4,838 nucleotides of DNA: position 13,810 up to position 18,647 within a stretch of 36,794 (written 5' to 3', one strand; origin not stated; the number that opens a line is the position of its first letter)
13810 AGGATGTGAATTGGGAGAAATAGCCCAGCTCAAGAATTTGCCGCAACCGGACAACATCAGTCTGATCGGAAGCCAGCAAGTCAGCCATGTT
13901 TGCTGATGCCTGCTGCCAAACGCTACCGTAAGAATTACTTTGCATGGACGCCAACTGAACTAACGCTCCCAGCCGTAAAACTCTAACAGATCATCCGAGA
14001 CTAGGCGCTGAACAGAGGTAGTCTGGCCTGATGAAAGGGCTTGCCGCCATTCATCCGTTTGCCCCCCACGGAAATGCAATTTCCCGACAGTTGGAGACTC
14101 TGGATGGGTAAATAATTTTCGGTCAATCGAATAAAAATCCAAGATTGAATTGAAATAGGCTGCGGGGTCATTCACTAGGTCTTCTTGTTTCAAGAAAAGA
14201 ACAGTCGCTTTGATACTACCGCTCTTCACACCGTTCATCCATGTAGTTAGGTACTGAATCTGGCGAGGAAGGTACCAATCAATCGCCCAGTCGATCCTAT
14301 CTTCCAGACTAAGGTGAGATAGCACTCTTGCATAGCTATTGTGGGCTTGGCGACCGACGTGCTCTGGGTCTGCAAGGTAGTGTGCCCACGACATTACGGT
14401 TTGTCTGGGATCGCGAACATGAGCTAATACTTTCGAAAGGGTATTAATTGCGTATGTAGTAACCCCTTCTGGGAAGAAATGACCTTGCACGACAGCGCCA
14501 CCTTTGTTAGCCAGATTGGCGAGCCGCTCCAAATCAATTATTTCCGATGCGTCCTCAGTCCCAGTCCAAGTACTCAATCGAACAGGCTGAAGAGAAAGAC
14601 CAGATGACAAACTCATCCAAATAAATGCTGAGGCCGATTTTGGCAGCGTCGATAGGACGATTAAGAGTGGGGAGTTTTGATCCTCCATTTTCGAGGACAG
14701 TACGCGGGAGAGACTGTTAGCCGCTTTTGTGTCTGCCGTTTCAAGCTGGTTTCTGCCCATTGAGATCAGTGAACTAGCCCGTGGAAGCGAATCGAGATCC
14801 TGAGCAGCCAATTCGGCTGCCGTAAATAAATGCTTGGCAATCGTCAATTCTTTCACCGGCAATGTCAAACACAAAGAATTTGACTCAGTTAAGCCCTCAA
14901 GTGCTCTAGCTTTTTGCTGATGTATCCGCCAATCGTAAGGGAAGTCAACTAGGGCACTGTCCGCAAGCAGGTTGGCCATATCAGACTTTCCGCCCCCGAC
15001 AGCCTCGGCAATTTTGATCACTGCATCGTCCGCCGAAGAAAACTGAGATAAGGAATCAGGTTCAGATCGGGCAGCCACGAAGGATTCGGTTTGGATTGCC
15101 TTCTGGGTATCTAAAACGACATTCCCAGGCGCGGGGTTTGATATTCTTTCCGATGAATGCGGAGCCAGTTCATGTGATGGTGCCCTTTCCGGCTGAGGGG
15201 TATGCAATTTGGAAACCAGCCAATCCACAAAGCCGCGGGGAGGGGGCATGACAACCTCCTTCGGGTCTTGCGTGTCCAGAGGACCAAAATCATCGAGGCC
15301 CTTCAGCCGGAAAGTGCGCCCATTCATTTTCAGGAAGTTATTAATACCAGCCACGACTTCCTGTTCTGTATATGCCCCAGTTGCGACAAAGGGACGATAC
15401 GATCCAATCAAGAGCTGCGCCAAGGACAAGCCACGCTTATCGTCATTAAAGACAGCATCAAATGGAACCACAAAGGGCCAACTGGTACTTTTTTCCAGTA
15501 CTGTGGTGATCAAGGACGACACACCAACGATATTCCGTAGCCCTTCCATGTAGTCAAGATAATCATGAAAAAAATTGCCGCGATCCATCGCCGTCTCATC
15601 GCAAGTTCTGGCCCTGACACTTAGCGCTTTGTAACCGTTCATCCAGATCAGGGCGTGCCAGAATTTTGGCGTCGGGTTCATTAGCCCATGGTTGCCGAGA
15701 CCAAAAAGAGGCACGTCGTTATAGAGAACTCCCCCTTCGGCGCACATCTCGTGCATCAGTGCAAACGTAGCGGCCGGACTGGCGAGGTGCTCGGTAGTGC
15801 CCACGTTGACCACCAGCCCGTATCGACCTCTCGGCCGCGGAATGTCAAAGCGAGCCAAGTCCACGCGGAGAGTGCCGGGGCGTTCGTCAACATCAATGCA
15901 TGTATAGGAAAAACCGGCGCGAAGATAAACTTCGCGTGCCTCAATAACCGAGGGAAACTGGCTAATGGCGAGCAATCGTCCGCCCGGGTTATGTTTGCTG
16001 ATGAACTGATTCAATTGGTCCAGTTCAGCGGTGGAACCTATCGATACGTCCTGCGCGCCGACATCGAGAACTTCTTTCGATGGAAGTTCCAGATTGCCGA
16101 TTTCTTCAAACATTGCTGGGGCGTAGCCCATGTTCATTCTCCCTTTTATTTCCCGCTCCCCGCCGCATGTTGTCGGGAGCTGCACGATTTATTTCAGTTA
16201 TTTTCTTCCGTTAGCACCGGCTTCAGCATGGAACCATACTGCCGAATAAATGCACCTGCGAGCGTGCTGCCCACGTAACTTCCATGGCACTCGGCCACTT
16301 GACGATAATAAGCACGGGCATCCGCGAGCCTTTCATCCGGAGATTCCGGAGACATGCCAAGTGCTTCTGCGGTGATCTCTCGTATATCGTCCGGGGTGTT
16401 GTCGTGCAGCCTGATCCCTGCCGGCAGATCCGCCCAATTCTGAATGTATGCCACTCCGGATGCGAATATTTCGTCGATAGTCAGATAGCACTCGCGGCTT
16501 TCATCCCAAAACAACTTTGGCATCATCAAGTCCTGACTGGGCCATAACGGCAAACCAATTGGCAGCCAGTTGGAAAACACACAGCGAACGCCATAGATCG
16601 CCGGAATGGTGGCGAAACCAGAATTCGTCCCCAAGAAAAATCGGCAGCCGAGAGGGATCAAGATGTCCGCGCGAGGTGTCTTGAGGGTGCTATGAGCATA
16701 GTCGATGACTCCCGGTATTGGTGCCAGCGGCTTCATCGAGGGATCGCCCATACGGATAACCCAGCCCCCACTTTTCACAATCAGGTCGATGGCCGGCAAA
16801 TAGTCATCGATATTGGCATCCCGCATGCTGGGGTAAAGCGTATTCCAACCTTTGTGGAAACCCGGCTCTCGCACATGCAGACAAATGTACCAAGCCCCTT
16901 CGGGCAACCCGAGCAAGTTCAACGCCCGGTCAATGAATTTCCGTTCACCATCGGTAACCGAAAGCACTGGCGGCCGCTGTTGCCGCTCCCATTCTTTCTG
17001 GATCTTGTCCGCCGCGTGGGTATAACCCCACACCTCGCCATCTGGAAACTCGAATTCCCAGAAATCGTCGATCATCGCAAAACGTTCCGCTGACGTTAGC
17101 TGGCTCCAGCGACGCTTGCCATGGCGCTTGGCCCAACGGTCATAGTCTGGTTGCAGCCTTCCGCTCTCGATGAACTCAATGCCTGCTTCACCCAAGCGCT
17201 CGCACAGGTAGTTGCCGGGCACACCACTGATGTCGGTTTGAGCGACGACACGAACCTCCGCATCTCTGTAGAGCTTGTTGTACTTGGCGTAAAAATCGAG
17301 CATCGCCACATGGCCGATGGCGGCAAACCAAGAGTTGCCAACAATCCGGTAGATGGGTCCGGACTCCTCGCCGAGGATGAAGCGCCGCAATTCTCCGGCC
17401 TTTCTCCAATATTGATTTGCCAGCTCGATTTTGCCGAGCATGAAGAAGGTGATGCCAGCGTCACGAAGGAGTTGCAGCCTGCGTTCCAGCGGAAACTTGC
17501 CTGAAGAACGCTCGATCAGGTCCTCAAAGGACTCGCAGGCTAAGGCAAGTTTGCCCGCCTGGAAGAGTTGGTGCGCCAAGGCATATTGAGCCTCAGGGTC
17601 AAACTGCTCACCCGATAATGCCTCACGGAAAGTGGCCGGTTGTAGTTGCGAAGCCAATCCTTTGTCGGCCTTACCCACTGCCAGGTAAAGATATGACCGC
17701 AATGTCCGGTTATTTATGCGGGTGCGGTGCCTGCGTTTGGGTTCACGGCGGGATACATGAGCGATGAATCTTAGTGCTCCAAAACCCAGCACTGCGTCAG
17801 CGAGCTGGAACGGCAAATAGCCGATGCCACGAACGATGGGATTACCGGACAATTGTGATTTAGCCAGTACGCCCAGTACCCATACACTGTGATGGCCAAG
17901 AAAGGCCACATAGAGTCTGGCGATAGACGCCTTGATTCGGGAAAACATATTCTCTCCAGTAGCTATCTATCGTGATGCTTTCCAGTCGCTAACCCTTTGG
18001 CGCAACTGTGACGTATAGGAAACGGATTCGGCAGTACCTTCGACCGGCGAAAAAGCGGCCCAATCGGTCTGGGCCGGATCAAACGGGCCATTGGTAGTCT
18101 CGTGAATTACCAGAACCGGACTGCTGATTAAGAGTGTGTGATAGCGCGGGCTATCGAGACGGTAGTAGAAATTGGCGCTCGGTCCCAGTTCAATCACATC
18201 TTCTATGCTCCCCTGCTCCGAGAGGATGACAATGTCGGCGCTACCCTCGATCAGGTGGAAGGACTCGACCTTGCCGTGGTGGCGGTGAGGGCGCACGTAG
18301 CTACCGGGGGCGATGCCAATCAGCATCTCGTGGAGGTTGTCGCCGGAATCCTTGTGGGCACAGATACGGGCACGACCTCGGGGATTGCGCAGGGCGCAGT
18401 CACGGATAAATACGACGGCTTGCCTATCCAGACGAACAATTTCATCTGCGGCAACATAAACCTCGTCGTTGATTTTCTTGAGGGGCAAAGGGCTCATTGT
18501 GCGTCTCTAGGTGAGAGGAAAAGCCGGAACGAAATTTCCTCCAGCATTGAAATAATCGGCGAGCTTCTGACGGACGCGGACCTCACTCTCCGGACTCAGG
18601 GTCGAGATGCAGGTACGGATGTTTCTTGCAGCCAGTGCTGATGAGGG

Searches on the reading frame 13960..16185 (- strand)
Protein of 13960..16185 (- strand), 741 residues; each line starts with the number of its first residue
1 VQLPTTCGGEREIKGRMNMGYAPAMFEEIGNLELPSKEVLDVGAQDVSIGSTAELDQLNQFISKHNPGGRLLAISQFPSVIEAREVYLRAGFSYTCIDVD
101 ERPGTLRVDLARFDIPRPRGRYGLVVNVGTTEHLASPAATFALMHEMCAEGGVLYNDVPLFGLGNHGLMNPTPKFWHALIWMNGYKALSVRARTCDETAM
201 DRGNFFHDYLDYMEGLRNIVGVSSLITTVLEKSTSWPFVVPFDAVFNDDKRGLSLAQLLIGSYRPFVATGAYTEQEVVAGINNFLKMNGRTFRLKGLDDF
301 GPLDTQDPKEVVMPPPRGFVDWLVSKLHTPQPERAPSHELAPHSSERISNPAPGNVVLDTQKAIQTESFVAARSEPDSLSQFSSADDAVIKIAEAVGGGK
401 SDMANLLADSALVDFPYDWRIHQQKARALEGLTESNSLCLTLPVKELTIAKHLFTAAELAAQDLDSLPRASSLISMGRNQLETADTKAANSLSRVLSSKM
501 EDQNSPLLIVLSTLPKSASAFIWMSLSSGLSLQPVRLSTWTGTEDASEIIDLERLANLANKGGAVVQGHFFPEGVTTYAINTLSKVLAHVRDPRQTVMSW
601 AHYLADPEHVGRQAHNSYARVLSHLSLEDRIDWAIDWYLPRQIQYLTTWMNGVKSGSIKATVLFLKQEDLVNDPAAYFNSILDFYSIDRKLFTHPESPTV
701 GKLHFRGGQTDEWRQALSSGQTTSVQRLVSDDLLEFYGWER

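Call 7: search_protein_families(library=pfam, proteins=[window:13960-16185:-], max_evalue=0.001)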
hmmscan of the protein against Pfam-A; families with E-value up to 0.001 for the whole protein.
window:13960-16185:- (741 aa): 2 families
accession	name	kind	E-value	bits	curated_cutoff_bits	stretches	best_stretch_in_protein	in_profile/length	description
PF13489.12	Methyltransf_23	-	3.1e-06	27.5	27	1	88-159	41-119/164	Methyltransferase domain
PF00685.33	Sulfotransfer_1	-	0.00029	20.8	22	1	563-688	70-182/255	Sulfotransferase domain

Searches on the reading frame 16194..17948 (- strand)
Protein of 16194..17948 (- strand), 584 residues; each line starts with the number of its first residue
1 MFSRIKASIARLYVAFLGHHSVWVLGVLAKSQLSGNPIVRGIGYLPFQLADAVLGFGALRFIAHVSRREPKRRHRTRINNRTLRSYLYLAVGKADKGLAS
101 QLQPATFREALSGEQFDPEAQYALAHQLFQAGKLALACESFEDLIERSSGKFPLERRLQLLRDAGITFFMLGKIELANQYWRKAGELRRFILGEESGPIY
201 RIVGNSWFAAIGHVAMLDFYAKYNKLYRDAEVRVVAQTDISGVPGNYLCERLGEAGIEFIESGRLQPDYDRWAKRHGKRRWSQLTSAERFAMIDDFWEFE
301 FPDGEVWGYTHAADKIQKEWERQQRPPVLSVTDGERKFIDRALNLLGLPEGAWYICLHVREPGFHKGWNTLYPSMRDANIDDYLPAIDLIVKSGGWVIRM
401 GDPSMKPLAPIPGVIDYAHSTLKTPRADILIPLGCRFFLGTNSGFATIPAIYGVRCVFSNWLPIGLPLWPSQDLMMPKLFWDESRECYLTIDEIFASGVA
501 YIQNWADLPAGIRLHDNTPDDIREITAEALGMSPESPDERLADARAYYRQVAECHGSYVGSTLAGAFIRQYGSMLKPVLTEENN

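Call 7: search_protein_families(library=pfam, proteins=[window:16194-17948:-], max_evalue=0.001)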
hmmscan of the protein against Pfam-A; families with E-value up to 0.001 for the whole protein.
window:16194-17948:- (584 aa): 0 families

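Call 21: search_protein_families(library=pfam, proteins=[window:16194-17948:-], max_evalue=0.01)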
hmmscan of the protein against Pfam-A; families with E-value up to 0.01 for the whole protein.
window:16194-17948:- (584 aa): 3 families
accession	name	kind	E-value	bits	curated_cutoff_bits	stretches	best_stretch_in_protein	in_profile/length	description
PF13424.12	TPR_12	-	0.0032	18.1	30.1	0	120-184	5-71/77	Tetratricopeptide repeat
PF14561.12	TPR_20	-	0.0041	17.9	25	1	102-161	6-65/90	Tetratricopeptide repeat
PF07719.23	TPR_2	-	0.0055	17.2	27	0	118-146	1-29/34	Tetratricopeptide repeat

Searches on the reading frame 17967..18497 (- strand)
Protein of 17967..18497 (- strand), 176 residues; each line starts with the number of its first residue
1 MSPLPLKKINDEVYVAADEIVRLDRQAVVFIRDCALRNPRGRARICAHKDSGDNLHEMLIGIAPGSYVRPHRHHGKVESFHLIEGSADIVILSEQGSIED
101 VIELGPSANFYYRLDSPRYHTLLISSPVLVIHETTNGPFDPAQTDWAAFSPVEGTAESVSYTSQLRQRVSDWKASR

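Call 7: search_protein_families(library=pfam, proteins=[window:17967-18497:-], max_evalue=0.001)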
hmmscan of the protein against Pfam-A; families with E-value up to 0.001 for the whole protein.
window:17967-18497:- (176 aa): 1 family
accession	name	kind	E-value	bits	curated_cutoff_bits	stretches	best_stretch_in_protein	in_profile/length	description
PF19480.5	DUF6016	-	6.8e-05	23.8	27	1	33-100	11-78/141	Domain of unknown function (DUF6016)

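Call 22: search_protein_families(library=ncbifam, proteins=[window:17967-18497:-], max_evalue=0.00001)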
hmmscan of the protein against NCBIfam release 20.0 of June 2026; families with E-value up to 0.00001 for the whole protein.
window:17967-18497:- (176 aa): 1 family
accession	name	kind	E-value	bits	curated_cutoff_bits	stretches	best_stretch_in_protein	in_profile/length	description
TIGR04366.1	cupin_WbuC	subfamily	8.1e-35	119.6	42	1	24-148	3-129/132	WbuC family cupin fold metalloprotein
